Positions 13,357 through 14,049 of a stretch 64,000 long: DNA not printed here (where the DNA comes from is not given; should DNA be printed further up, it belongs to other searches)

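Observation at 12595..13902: Compact two-gene candidate restriction-modification module: Dam-family MTase coupled to a 131-aa PD-(D/E)xK nuclease, with a leaderless near-consensus promoter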

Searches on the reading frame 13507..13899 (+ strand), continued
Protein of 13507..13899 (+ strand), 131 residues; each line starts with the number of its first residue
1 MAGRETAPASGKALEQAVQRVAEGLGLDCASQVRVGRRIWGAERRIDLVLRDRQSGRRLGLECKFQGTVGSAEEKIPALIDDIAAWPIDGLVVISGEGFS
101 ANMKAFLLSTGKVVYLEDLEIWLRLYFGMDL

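Call 42: fold_search(model_id=the predicted structure, library=pdb)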
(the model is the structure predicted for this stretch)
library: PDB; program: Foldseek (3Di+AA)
matches with E <= 10: 694; with E <= 0.001: 1
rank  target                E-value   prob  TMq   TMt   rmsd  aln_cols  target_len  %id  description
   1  1y88                  1.1e-04  1.00  0.52  0.39   3.8       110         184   21  Crystal Structure of Protein of Unknown Function AF1548 (released 2004-12-21)
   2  1xmx                  2.2e-03  0.99  0.47  0.21   5.0       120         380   13  Crystal structure of protein VC1899 from Vibrio cholerae (released 2004-11-16)
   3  6p4w_B                2.9e-03  1.00  0.53  0.21   8.1       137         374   13  XPB helicase in a complex with truncated Bax1 from Sulfurisphaera tokodaii at 2.96 Angstrom resolution (released 2020-06-03)
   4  2vld_B                3.1e-03  1.00  0.42  0.28   4.6        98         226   17  crystal structure of a repair endonuclease from Pyrococcus abyssi (released 2009-05-19)
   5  4f0p_C                3.7e-03  0.96  0.43  0.17   8.8       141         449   16  MspJI Restriction Endonuclease - P31 Form (released 2012-08-08)
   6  8gh6_A                4.2e-03  0.99  0.43  0.08   7.0       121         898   12  Bombyx mori R2 retrotransposon initiating target-primed reverse transcription (released 2023-04-05)
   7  3ijm_A                4.5e-03  1.00  0.39  0.36   4.4       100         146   13  The structure of a restriction endonuclease-like fold superfamily protein from Spirosoma linguale. (released 2009-09-22)
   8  5gke_A                4.5e-03  0.99  0.45  0.28   5.0       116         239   13  Structure of EndoMS-dsDNA1 complex (released 2016-11-02)
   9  9dou_A                4.8e-03  0.98  0.38  0.08   7.1       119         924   10  Taeniopygia guttata R2 retrotransposon (R2Tg) initiating target-primed reverse transcription (released 2025-05-21)
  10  2vld_A                5.1e-03  0.99  0.42  0.28   4.6        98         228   17  crystal structure of a repair endonuclease from Pyrococcus abyssi (released 2009-05-19)
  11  8iby_C                5.9e-03  1.00  0.45  0.09   6.5       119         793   12  Structure of R2 with 5'ORF (released 2023-09-20)
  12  9u49_A                6.7e-03  1.00  0.54  0.22   4.0       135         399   12  crystal structure of Cdn1 in complex with cA4 (released 2026-02-04)
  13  9nl2_A                6.7e-03  0.99  0.42  0.07   6.9       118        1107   12  Structure of R2 retrotransposon protein from Platysternon megacephalum initiating target-primed reverse transcription (released 2025-06-18)
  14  9iab_A                7.1e-03  0.47  0.25  0.16  10.3       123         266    9  Structure of the Argonaute-associated Cas4 family protein 1 (ACE1) from Chroococcidiopsis thermalis (CtACE1) (released 2025-04-23)
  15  4f0p_A                8.1e-03  0.95  0.42  0.17   5.7       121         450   16  MspJI Restriction Endonuclease - P31 Form (released 2012-08-08)
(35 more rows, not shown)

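Call 48: search_protein_representatives(alignment_id=A1)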
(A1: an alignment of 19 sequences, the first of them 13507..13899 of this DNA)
Query: 19 sequences, 132 profile positions. Proteins with E-value up to 0.001 (for the whole library): 526; up to 1e-10: 220; up to 1e-30: 32. The best 150 are listed.
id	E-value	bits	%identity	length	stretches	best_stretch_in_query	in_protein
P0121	1.9e-59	215.4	-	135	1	1-130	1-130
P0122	2.3e-56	205.5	-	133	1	1-131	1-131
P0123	1.5e-53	196.3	-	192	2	1-85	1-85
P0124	2.1e-52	192.6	-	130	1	1-130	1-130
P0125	1.1e-50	187.1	-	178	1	7-131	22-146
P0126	9.4e-47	174.4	-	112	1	33-131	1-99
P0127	9.4e-47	174.4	-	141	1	1-111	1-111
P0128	9.8e-44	164.6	-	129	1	1-129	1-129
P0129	1.7e-41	157.4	-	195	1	2-128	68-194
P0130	3.0e-41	156.6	-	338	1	1-128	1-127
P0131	1.7e-39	150.9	-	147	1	41-131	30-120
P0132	2.3e-38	147.2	-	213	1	31-121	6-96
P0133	9.8e-38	145.2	-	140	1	1-100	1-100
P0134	3.4e-37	143.5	-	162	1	1-98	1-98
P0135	5.1e-37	142.9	-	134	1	41-131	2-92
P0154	2.6e-29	117.9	-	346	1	1-124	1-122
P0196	7.7e-20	87.3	-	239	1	16-131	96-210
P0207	1.6e-18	83.0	-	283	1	5-118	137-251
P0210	3.5e-18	82.0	-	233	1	3-120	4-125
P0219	1.3e-17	80.1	-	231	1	24-110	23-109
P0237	8.5e-16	74.2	-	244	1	26-113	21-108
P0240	1.4e-15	73.6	-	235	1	20-108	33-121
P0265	2.1e-14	69.8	-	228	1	16-115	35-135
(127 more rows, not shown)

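Call 49: search_protein_families(library=pfam, proteins=[P0130, P0154, P0207, P0196, P0210, P0237, P0240, P0219, P0265, P0129], max_evalue=0.001)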
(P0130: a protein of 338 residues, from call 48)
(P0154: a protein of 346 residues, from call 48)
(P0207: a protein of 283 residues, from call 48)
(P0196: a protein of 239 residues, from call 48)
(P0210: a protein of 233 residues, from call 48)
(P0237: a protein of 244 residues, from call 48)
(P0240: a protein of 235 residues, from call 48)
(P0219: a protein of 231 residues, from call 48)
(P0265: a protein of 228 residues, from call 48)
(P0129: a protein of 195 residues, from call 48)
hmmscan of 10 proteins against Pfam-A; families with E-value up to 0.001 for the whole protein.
P0130 (338 aa): 3 families
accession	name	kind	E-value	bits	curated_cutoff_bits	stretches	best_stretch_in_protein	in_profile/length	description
PF20472.4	PDDEXK_11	-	2.2e-16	60.3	23.7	1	11-107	6-113/145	PD-(D/E)XK nuclease superfamily domain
PF23871.1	DUF7226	-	3.9e-11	43.5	27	1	200-322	16-137/142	Domain of unknown function (DUF7226)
PF09821.14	AAA_assoc_C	-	0.00017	22.6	27.6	1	218-275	18-75/119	C-terminal AAA-associated domain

P0154 (346 aa): 1 family
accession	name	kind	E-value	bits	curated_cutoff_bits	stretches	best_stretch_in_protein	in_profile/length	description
PF20472.4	PDDEXK_11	-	4.2e-10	40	23.7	1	7-83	2-89/145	PD-(D/E)XK nuclease superfamily domain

P0207 (283 aa): 1 family
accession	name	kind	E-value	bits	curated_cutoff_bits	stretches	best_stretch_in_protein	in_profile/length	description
PF20472.4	PDDEXK_11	-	6.6e-12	45.8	23.7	1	140-246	3-119/145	PD-(D/E)XK nuclease superfamily domain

P0196 (239 aa): 0 families

P0210 (233 aa): 1 family
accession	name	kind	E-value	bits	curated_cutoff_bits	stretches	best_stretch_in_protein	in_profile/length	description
PF20472.4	PDDEXK_11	-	4.9e-32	111.1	23.7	1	13-145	3-143/145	PD-(D/E)XK nuclease superfamily domain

P0237 (244 aa): 1 family
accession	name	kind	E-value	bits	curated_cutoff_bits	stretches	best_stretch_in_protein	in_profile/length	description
PF20472.4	PDDEXK_11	-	6.5e-35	120.4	23.7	1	2-145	1-145/145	PD-(D/E)XK nuclease superfamily domain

P0240 (235 aa): 1 family
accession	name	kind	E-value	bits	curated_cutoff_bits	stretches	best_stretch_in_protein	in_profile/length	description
PF20472.4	PDDEXK_11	-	8.1e-33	113.6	23.7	1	20-164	2-145/145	PD-(D/E)XK nuclease superfamily domain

P0219 (231 aa): 1 family
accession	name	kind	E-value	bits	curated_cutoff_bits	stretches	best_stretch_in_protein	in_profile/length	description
PF20472.4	PDDEXK_11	-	2e-35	122.1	23.7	1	7-145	3-145/145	PD-(D/E)XK nuclease superfamily domain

P0265 (228 aa): 1 family
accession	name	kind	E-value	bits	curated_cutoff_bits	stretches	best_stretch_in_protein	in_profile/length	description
PF20472.4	PDDEXK_11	-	8.5e-31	107.1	23.7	1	26-172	1-145/145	PD-(D/E)XK nuclease superfamily domain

P0129 (195 aa): 1 family
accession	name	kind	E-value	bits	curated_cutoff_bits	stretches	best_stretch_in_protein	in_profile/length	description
PF20472.4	PDDEXK_11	-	3.2e-11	43.6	23.7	1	89-178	18-118/145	PD-(D/E)XK nuclease superfamily domain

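Call 50: list_cluster_members(proteins=[P0237, P0219, P0210, P0240, P0265, P0130, P0154, P0207, P0121, P0128])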
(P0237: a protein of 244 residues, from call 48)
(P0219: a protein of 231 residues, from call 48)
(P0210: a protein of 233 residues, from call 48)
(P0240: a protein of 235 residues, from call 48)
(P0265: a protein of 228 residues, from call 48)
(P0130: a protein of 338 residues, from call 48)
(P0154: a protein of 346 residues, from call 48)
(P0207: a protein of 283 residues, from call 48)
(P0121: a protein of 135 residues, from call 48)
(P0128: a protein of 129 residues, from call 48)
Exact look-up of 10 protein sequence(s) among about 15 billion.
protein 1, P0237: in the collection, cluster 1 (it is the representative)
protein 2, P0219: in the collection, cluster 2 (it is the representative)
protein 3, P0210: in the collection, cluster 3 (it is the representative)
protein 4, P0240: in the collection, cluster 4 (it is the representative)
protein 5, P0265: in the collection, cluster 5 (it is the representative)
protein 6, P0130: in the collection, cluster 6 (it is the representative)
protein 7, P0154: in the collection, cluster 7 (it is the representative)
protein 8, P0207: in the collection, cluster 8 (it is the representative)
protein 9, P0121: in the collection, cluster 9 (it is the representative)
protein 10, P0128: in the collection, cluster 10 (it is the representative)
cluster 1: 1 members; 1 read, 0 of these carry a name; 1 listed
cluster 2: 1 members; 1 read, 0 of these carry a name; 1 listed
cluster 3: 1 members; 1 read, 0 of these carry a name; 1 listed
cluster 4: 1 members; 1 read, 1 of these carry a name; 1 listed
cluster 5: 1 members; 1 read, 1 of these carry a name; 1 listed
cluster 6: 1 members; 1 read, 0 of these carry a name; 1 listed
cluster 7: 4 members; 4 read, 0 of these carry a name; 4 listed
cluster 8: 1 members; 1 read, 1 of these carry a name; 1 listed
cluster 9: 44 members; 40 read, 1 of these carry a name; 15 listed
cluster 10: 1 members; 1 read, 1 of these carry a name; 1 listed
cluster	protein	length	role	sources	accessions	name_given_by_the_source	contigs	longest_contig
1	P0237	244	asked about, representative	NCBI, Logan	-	-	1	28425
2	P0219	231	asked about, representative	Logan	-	-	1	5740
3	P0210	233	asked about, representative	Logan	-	-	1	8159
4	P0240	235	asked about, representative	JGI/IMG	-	hypothetical protein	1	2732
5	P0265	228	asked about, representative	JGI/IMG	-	hypothetical protein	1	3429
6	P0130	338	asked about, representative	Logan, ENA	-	-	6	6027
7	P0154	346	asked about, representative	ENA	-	-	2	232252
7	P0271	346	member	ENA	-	-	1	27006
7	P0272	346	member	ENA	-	-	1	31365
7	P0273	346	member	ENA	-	-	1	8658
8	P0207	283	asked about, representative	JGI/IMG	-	hypothetical protein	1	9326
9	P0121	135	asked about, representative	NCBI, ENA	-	-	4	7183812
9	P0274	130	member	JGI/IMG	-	membrane-associated protease RseP (regulator of RpoE activity)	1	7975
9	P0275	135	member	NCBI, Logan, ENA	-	-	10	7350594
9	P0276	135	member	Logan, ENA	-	-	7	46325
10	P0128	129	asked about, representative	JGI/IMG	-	hypothetical protein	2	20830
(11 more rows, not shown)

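Call 53: find_homologous_proteins(query=P0219, max_evalue=0.00001)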
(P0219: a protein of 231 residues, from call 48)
Query P0219 (231 aa): 809 proteins with E <= 0.00001 among 967 candidates; the best 120 are listed.
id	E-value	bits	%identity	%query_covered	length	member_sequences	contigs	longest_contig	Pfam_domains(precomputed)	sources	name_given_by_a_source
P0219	4.1e-153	525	100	100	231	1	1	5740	PF20472.5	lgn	-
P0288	1.7e-57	213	50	89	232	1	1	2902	PF20472.5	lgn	-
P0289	1.7e-49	186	47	81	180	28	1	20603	PF20472.5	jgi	jgi:hypothetical protein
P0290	9.4e-49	184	55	66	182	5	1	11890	PF20472.5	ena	-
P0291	1.3e-48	183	56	66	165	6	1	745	PF20472.5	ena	-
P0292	1.4e-48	183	55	66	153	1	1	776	PF20472.5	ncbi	-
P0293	2.3e-48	183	53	65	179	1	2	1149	PF20472.5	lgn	-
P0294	4.6e-48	182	54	68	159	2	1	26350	PF20472.5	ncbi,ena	-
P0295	5.9e-48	181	54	69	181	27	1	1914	PF20472.5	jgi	jgi:hypothetical protein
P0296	8.6e-48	181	56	65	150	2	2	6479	PF20472.5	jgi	-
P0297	9.4e-48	181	53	65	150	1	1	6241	PF20472.5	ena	-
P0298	9.5e-48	181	53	65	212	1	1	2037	PF20472.5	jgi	jgi:hypothetical protein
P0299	1.0e-47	181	53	65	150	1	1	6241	PF20472.5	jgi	jgi:hypothetical protein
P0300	1.2e-47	180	51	71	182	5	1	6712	PF20472.5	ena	-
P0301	1.5e-47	180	51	70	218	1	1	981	PF20472.5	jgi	-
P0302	1.7e-47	180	57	65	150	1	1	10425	PF20472.5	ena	-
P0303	2.0e-47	180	53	65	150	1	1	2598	PF20472.5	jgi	jgi:hypothetical protein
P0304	3.0e-47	179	53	65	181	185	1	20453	PF20472.5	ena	-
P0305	3.4e-47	179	48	75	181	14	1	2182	PF20472.5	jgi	jgi:hypothetical protein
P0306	3.9e-47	179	51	65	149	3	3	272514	PF20472.5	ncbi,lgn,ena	ncbi:MAG: PD-(D/E)XK nuclease superfamily protein [Vicinamibacterales bacterium]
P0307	4.0e-47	179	49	73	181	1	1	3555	PF20472.5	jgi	jgi:hypothetical protein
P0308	4.2e-47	179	47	74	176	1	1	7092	PF20472.5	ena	-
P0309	4.3e-47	178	51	74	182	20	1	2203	PF20472.5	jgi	jgi:hypothetical protein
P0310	6.5e-47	178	48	73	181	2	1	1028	PF20472.5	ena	-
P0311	7.6e-47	178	54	65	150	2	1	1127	PF20472.5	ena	-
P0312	7.7e-47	178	53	65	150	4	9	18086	PF20472.5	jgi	jgi:PD-(D/E)XK nuclease superfamily protein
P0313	8.4e-47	178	49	73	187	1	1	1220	PF20472.5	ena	-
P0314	9.0e-47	177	50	69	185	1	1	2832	PF20472.5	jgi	jgi:hypothetical protein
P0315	9.4e-47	177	53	65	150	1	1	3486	PF20472.5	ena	-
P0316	9.5e-47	177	53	65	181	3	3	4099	PF20472.5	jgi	jgi:hypothetical protein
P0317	1.2e-46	177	51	65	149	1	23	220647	PF20472.5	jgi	jgi:hypothetical protein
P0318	1.4e-46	177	53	65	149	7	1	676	PF20472.5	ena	-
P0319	1.5e-46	177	54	65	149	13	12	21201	PF20472.5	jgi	jgi:hypothetical protein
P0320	1.6e-46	177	54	65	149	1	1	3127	PF20472.5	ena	-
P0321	2.3e-46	176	49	71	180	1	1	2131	PF20472.5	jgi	-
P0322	2.6e-46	176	53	65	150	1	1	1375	PF20472.5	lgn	-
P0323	2.6e-46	176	56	65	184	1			PF20472.5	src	-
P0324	2.8e-46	176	53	65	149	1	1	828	PF20472.5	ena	-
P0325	2.8e-46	176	53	65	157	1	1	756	PF20472.5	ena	-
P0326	3.0e-46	176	55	65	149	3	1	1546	PF20472.5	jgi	-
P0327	3.2e-46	176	53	65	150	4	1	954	PF20472.5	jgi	jgi:hypothetical protein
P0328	3.5e-46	176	53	65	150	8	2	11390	PF20472.5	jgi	jgi:hypothetical protein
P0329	3.9e-46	175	55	65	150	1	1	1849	PF20472.5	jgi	jgi:hypothetical protein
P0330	4.4e-46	175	54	65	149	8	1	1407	PF20472.5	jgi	jgi:hypothetical protein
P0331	5.4e-46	175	54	65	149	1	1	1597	PF20472.5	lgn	-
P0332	6.1e-46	175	54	65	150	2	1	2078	PF20472.5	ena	-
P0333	6.8e-46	175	51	67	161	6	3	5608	PF20472.5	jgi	jgi:hypothetical protein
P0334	7.0e-46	175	51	65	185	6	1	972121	PF20472.5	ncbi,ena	-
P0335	7.5e-46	174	54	65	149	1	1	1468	PF20472.5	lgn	-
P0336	8.0e-46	174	53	65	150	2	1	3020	PF20472.5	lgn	-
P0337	8.1e-46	174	51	71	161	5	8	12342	PF20472.5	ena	-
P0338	8.1e-46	174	49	73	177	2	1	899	PF20472.5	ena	-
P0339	8.4e-46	174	53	65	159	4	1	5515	PF20472.5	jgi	jgi:hypothetical protein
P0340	8.6e-46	174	54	65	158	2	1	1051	PF20472.5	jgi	jgi:hypothetical protein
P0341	8.6e-46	174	52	65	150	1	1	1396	PF20472.5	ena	-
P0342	9.1e-46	174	53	65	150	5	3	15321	PF20472.5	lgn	-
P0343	9.5e-46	174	53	65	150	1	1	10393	PF20472.5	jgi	jgi:hypothetical protein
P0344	9.5e-46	174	52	65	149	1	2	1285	PF20472.5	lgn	-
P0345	9.7e-46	174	53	65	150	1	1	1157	PF20472.5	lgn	-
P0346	1.0e-45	174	53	65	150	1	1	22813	PF20472.5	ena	-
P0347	1.0e-45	174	53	65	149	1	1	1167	PF20472.5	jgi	-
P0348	1.1e-45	174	53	65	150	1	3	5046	PF20472.5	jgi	jgi:hypothetical protein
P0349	1.1e-45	174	52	65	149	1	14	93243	PF20472.5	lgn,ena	-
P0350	1.1e-45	174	51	65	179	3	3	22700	PF20472.5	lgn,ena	-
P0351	1.1e-45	174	53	65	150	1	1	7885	PF20472.5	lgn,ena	-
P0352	1.2e-45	174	53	65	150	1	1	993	PF20472.5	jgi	jgi:hypothetical protein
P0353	1.3e-45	174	53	65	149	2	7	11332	PF20472.5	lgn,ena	-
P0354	1.3e-45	174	51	65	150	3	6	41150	PF20472.5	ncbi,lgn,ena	-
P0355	1.5e-45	173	53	65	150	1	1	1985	PF20472.5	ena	-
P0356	1.5e-45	173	54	65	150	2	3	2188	PF20472.5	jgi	jgi:hypothetical protein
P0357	1.6e-45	173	51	66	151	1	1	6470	PF20472.5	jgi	jgi:hypothetical protein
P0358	1.7e-45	173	53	65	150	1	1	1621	PF20472.5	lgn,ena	-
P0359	1.7e-45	173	52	65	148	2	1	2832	PF20472.5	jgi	jgi:hypothetical protein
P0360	1.7e-45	173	54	65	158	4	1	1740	PF20472.5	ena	-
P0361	2.1e-45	173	53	65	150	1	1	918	PF20472.5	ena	-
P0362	2.1e-45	173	53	65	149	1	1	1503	PF20472.5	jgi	jgi:hypothetical protein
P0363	2.1e-45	173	53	65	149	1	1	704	PF20472.5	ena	-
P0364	2.4e-45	173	53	65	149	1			PF20472.5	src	-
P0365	2.4e-45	173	53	65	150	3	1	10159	PF20472.5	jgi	jgi:hypothetical protein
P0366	2.4e-45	173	53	65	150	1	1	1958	PF20472.5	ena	-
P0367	2.4e-45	173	52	65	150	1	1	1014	PF20472.5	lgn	-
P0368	2.4e-45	173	54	65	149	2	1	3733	PF20472.5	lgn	-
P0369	2.6e-45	173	49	70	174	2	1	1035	PF20472.5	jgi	jgi:hypothetical protein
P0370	2.9e-45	173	54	65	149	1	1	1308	PF20472.5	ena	-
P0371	2.9e-45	172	55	65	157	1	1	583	PF20472.5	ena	-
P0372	3.0e-45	172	53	65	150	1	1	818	PF20472.5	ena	-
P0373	3.0e-45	172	54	65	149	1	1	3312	PF20472.5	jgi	jgi:hypothetical protein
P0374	3.3e-45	172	51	65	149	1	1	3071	PF20472.5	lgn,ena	-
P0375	3.6e-45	172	53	65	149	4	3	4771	PF20472.5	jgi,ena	-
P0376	3.6e-45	172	52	65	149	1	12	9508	PF20472.5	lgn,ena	-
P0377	3.8e-45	172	54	66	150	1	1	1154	PF20472.5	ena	-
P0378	4.0e-45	172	55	65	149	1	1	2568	PF20472.5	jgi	jgi:hypothetical protein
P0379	4.0e-45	172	54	65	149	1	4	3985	PF20472.5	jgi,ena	jgi:hypothetical protein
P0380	4.0e-45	172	54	65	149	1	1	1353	PF20472.5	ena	-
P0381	4.2e-45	172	51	65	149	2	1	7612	PF20472.5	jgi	jgi:hypothetical protein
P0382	4.5e-45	172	54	65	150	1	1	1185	PF20472.5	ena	-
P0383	4.5e-45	172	52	65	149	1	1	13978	PF20472.5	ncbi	-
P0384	4.5e-45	172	51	65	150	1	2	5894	PF20472.5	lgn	-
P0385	4.7e-45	172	53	65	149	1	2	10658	PF20472.5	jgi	jgi:hypothetical protein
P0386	4.9e-45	172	53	65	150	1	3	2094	PF20472.5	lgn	-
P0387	5.2e-45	172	52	65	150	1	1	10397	PF20472.5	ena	-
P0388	5.2e-45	172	53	65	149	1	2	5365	PF20472.5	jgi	jgi:hypothetical protein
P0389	5.3e-45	172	53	65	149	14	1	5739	PF20472.5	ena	-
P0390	5.3e-45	172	52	65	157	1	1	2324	PF20472.5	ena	-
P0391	5.4e-45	172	52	65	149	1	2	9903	PF20472.5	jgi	jgi:hypothetical protein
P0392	5.4e-45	172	53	65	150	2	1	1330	PF20472.5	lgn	-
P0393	5.8e-45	172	52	65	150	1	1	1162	PF20472.5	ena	-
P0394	6.0e-45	171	54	65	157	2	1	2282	PF20472.5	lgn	-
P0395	6.2e-45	171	52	65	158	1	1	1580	PF20472.5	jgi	jgi:hypothetical protein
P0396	6.3e-45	171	50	69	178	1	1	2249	PF20472.5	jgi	jgi:hypothetical protein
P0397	6.4e-45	171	54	65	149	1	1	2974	PF20472.5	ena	-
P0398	6.4e-45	171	52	65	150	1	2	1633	PF20472.5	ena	-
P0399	6.6e-45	171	52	65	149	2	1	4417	PF20472.5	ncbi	-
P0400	6.7e-45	171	52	65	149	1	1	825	PF20472.5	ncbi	-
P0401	7.0e-45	171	51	65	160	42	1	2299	PF20472.5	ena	-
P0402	7.1e-45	171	54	65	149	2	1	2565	PF20472.5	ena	-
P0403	7.3e-45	171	53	65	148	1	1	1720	PF20472.5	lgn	-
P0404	7.3e-45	171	52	65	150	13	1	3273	PF20472.5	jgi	jgi:hypothetical protein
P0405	7.3e-45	171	53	65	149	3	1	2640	PF20472.5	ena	-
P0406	7.4e-45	171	51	65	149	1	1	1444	PF20472.5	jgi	jgi:hypothetical protein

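Call 54: find_encoding_contigs(protein=P0306, flank=4000, max_places=3)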
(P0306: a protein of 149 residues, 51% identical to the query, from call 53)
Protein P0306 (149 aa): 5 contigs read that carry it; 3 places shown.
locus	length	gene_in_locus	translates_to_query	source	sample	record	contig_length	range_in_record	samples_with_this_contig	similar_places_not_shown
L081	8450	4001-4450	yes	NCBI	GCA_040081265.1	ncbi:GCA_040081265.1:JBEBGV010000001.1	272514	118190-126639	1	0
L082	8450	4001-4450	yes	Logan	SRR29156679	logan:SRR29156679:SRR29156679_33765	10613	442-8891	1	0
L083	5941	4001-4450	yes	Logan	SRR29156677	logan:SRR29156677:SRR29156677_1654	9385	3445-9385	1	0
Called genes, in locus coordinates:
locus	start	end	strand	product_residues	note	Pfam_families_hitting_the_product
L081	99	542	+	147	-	-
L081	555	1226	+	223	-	PF13098:Thioredoxin_2 (faint), PF00085:Thioredoxin (faint), PF13192:Thioredoxin_3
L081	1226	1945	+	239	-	PF02190:LON_substr_bdg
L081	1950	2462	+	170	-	PF05175:MTS (weak), PF13489:Methyltransf_23, PF03848:TehB, PF08241:Methyltransf_11, PF08242:Methyltransf_12 (weak), PF13649:Methyltransf_25, PF13847:Methyltransf_31 (weak)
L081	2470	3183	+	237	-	PF00300:His_Phos_1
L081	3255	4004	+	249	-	PF01555:N6_N4_Mtase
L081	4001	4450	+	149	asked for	PF20472:PDDEXK_11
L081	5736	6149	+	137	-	-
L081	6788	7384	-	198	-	PF13384:HTH_23 (weak), PF13518:HTH_28 (weak), PF13551:HTH_29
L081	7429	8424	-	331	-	PF13489:Methyltransf_23, PF08241:Methyltransf_11, PF08242:Methyltransf_12, PF13649:Methyltransf_25 (faint), PF13847:Methyltransf_31 (faint)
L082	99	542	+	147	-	-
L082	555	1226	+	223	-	PF13098:Thioredoxin_2 (faint), PF00085:Thioredoxin (faint), PF13192:Thioredoxin_3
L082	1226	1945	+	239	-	PF02190:LON_substr_bdg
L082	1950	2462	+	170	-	PF05175:MTS (weak), PF13489:Methyltransf_23, PF03848:TehB, PF08241:Methyltransf_11, PF08242:Methyltransf_12 (weak), PF13649:Methyltransf_25, PF13847:Methyltransf_31 (weak)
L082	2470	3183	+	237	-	PF00300:His_Phos_1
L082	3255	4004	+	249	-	PF01555:N6_N4_Mtase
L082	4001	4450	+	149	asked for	PF20472:PDDEXK_11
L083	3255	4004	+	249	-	PF01555:N6_N4_Mtase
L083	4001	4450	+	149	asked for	PF20472:PDDEXK_11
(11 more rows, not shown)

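Call 55: find_encoding_contigs(protein=P0334, flank=4000, max_places=2)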
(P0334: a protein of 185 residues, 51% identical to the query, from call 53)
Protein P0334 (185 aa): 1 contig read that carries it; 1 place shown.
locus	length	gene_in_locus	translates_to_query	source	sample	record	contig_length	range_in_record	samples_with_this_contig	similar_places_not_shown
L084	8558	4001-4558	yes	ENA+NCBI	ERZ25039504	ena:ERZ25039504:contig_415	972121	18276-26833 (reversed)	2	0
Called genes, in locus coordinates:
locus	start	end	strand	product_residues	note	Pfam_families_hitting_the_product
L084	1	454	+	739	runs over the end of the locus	PF01149:Fapy_DNA_glyco, PF06831:H2TH, PF02129:Peptidase_S15, PF00561:Abhydrolase_1 (weak), PF12146:Hydrolase_4, PF00326:Peptidase_S9 (faint)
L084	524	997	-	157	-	PF06983:3-dmu-9_3-mt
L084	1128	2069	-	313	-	PF00753:Lactamase_B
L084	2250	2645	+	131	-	PF00903:Glyoxalase (weak), PF06983:3-dmu-9_3-mt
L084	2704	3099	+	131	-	-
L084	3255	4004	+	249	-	PF01555:N6_N4_Mtase, PF02086:MethyltransfD12 (weak)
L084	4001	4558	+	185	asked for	PF20472:PDDEXK_11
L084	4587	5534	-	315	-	PF05762:VWA_CoxE (weak), PF13768:VWA_3 (weak), PF00092:VWA, PF13519:VWA_2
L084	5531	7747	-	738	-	PF13428:TPR_14 (faint), PF09976:TPR_21 (faint), PF14559:TPR_19 (faint)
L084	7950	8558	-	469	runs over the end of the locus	PF25174:Beta-prop_THOC3 (faint), PF26550:Tricorn_2nd (faint), PF26549:Tricorn_N, PF07676:PD40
